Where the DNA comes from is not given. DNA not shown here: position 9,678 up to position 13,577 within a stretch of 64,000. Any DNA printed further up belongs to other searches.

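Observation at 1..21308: Seven-gene operon of exported proteins built around a 3,604-aa protein, with no recognisable family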

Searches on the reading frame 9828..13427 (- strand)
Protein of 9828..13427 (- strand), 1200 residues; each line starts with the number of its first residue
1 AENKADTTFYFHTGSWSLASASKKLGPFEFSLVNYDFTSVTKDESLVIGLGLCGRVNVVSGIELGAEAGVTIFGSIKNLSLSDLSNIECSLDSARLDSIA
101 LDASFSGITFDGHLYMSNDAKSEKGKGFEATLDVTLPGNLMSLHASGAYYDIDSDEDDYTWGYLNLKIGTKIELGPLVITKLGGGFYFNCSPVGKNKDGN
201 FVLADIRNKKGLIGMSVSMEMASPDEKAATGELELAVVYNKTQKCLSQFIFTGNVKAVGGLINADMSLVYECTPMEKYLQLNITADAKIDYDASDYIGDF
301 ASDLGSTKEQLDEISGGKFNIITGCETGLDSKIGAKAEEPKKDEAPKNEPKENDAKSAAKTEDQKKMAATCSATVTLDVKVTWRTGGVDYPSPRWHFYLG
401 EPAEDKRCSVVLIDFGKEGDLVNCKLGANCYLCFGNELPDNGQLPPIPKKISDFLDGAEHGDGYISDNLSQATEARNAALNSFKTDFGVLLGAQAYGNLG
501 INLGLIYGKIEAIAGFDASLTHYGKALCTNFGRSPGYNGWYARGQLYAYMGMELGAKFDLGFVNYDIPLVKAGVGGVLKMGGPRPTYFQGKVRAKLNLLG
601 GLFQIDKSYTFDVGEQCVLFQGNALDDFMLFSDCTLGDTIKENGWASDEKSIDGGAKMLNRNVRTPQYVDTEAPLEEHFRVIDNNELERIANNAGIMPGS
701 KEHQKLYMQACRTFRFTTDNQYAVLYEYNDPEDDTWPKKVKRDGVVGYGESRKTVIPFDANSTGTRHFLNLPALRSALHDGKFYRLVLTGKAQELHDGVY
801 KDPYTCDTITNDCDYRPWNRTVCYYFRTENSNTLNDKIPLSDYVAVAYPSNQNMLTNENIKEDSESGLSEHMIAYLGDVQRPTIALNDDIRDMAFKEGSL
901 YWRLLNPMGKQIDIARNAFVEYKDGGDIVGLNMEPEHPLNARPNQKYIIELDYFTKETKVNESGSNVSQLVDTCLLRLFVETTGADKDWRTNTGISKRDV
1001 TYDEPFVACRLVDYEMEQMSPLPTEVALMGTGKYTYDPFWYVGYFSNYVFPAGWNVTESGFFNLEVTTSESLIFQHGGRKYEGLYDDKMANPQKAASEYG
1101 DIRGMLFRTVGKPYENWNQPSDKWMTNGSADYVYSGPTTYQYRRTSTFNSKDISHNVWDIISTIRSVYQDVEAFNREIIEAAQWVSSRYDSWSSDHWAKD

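Call 58: predict_structure(alignment_id=A5)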
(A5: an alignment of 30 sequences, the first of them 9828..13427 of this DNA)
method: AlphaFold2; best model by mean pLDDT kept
length: 1200 residues; sequences in the alignment: 30
mean_pLDDT: 68.1   pTM: 0.40
mean pLDDT of the five models: 68.1, 67.3, 66.4, 63.3, 60.1
residues with pLDDT >= 90: 54; 70-90: 620; 50-70: 308; < 50: 218
segments of 3 or more residues with pLDDT < 50: 1-10, 13-20, 291-367, 458-467, 650-656, 736-740, 832-834, 859-868, 996-998, 1055-1069, 1109-1138, 1145-1151, 1180-1200
pLDDT, mean of each block of 10 residues (from residue 1): 33 45 61 68 66 68 68 69 58 76 73 81 80 75 84 75 80 62 81 60 69 81 70 81 77 73 77 83 73 42 43 36 29 31 30 35 45 81 82 83 82 68 79 81 75 62 39 57 64 86 75 86 69 73 84 74 65 82 72 77 74 70 74 83 70 54 76 80 80 71 76 78 87 58 56 84 79 82 88 78 75 79 86 60 76 65 50 88 81 81 90 92 63 91 92 75 58 85 81 57 56 53 72 75 81 50 41 68 65 73 64 35 34 44 48 57 74 68 39 23
secondary structure, 60 per line:
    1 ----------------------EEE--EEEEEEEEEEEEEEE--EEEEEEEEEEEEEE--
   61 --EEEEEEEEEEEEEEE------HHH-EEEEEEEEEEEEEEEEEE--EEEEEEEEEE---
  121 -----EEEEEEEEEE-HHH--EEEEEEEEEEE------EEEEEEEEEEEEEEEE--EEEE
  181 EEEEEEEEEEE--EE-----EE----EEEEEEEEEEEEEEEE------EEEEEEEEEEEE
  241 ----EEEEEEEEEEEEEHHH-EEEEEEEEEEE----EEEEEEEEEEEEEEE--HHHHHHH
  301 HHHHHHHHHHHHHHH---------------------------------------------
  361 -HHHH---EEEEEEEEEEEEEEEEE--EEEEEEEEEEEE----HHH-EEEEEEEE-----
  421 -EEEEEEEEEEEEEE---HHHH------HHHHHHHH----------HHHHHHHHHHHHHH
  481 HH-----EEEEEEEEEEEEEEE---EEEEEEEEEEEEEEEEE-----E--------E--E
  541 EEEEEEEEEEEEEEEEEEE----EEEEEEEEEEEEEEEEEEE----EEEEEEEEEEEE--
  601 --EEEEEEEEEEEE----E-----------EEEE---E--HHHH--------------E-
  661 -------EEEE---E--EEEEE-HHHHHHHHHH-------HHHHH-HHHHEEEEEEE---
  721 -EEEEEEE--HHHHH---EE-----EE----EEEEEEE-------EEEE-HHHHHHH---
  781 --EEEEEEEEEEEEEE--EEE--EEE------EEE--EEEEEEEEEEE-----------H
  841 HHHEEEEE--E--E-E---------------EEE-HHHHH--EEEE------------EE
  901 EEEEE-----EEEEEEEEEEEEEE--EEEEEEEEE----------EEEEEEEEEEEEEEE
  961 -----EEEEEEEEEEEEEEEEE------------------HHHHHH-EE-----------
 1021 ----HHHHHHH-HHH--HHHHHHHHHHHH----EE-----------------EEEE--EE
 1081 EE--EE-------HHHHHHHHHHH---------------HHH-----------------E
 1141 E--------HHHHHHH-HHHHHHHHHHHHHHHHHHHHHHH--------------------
elements in order (helices of 4 or more, strands of 3 or more residues): E23-25 E28-42 E45-58 E63-77 E88-105 E108-117 E126-135 E142-152 E159-174 E177-191 E207-222 E229-240 E245-257 E262-272 E277-291 H294-315 H362-365 E369-385 E388-399 E408-415 E422-435 H439-442 H449-456 H467-482 E488-502 E506-522 E540-559 E564-582 E587-598 E603-614 E631-634 H641-644 E668-671 E678-682 H684-693 H701-705 H707-710 E711-717 E722-728 H731-735 E752-758 E766-769 H771-777 E783-796 E799-801 E804-806 E813-815 E818-828 H840-843 E844-848 E872-874 H876-880 E883-886 E899-905 E911-924 E927-935 E946-960 E966-982 H1001-1006 H1025-1031 H1038-1049 E1073-1076 E1079-1082 H1094-1104 H1150-1156 H1158-1180

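Call 60: fold_search(model_id=the predicted structure, library=pdb)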
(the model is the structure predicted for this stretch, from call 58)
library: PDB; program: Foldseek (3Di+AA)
matches with E <= 10: 934; with E <= 0.001: 3
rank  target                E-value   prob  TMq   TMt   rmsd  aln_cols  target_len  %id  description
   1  9fxb_D                4.6e-04  0.77  0.12  0.19  34.4       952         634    9  Cryo-EM structure of the type 1 pilus assembly platform as part of the FimI-bound chaperone-usher pilus complex (FimDH (released 2025-06-04)
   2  2vqi_A                6.8e-04  0.66  0.09  0.18  28.7       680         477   10  Structure of the P pilus usher (PapC) translocation pore (released 2008-05-27)
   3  6tzk                  8.2e-04  0.80  0.09  0.17  22.9       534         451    8  Bacterial cellulose synthase outermembrane channel BcsC with terminal TPR repeat (released 2019-10-23)
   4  3sy9_A                1.9e-03  0.91  0.10  0.25  24.8       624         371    8  Crystal structure of Pseudomonas aeruginosa OccD2 (OpdC) (released 2012-02-08)
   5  5iv9_A                2.3e-03  0.72  0.14  0.19  23.7       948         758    7  The LPS Transporter LptDE from Klebsiella pneumoniae, full-length (released 2016-05-18)
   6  8h1s_C                2.3e-03  0.35  0.10  0.13  30.3      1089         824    7  Crystal structure of apo-LptDE complex (released 2023-10-11)
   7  9fxs_D                2.8e-03  0.60  0.12  0.19  33.7       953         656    8  Cryo-EM structure of the type 1 pilus complex including pilus rod and FimI-bound assembly platform after incorporation (released 2025-06-04)
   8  4d64_A                3.1e-03  0.96  0.09  0.24  20.1       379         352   10  Structure of porin Omp-Pst1 from P. stuartii; the crystallographic symmetry generates a dimer of trimers. (released 2016-03-09)
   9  7omm_A                4.0e-03  0.63  0.13  0.18  26.3       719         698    8  Cryo-EM structure of N. gonorhoeae LptDE in complex with ProMacrobodies (MBPs have not been built de novo) (released 2022-05-04)
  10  9e9r                  4.0e-03  0.07  0.06  0.03  46.9      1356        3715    7  The Structure of ApoB100 from Human Low-Density Lipoprotein (released 2024-12-18)
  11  9a36_MODEL_1_A        4.2e-03  0.47  0.10  0.16  24.6       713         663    9  Model of E. coli CirA by in-cell photo-crosslinking MS and deep learning (released 2023-02-24)
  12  6zlt_B                4.2e-03  0.15  0.09  0.11  36.7      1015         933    7  Open-open state of the Bt1762-Bt1763 levan transport system (released 2020-11-11)
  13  6zlu_B                4.4e-03  0.23  0.10  0.13  33.5       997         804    8  Closed-closed state of the Bt1762-Bt1763 levan transport system (released 2020-11-11)
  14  8h1s_A                4.6e-03  0.44  0.13  0.17  29.3      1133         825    6  Crystal structure of apo-LptDE complex (released 2023-10-11)
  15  1p7h_L                5.3e-03  0.69  0.08  0.22  16.4       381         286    8  Structure of NFAT1 bound as a dimer to the HIV-1 LTR kB element (released 2003-09-23)
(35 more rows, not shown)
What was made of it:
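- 9375..11537 (-): g3 res about 1750-2470: small beta and alpha/beta domains, including Ig-like sandwiches. The conserved core ends at the motif '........'. Ig-like (NFAT RHR) fold hits (call 60).
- Closest known: Chaperone-usher platforms. Same: These are the best Foldseek hits for the giant's central region (E 4.6e-4 and 6.8e-4, call 60).
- Fold matches of the long-strand region to barrels are weak (E 5e-4 to 1e-2, TM 0.1-0.33, rmsd 13-34 A; call 60). The top fold hits are FimD/PapC ushers, BcsC and LptD (call 60). TM-scores are far below those expected for a shared barrel fold (call 60). LptD, SlpA, ApoB100 and vitellogenin are among the fold hits (call 60).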

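Call 86: fold_search(model_id=the predicted structure, library=viral)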
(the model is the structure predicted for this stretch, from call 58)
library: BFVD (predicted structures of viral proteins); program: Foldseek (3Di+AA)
matches with E <= 10: 459; with E <= 0.001: 2
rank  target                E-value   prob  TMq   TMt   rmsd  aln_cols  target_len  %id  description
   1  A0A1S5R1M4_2          2.5e-04  0.66  0.09  0.11  43.1      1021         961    7  Putative tail fiber protein [Pseudomonas phage phiPMW]
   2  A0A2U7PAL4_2          3.8e-04  0.66  0.13  0.15  52.1      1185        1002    7  (no name in the UniProt tables at hand)
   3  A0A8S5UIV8            1.2e-03  0.87  0.08  0.16  22.6       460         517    8  Uncharacterized protein [Myoviridae sp. ctu2j3]
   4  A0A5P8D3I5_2          1.8e-03  0.47  0.13  0.16  60.3      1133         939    8  (no name in the UniProt tables at hand)
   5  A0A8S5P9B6            2.2e-03  0.09  0.06  0.07  65.3      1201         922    9  Fibronectin [Myoviridae sp. ctTYJ16]
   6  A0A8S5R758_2          4.9e-03  0.11  0.06  0.07  48.3       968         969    8  Tail protein [virus sp. ctee23]
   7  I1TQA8                7.6e-03  0.85  0.08  0.18  13.8       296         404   10  (no name in the UniProt tables at hand)
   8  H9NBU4                7.6e-03  0.18  0.07  0.14  29.6       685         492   10  (no name in the UniProt tables at hand)
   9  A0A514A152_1          7.6e-03  0.07  0.07  0.06  38.1      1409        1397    8  Uncharacterized protein [Aeromonas phage LAh10]
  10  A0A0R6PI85            9.8e-03  0.28  0.08  0.14  27.3       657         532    9  (no name in the UniProt tables at hand)
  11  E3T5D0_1              1.0e-02  0.08  0.05  0.07  30.9       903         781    7  DUF2341 domain-containing protein [Cafeteria roenbergensis virus (strain BV-PW1)]
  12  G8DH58                1.1e-02  0.54  0.12  0.12  34.1       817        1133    7  (no name in the UniProt tables at hand)
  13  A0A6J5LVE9            1.1e-02  0.25  0.07  0.06  27.0       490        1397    9  Tip attachment protein J [uncultured Caudovirales phage]
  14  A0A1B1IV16            1.2e-02  0.07  0.07  0.08  40.1      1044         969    9  (no name in the UniProt tables at hand)
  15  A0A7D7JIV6            1.2e-02  0.07  0.06  0.07  50.2      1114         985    9  Glycoprotein [Blattodean phenui-related virus OKIAV294]
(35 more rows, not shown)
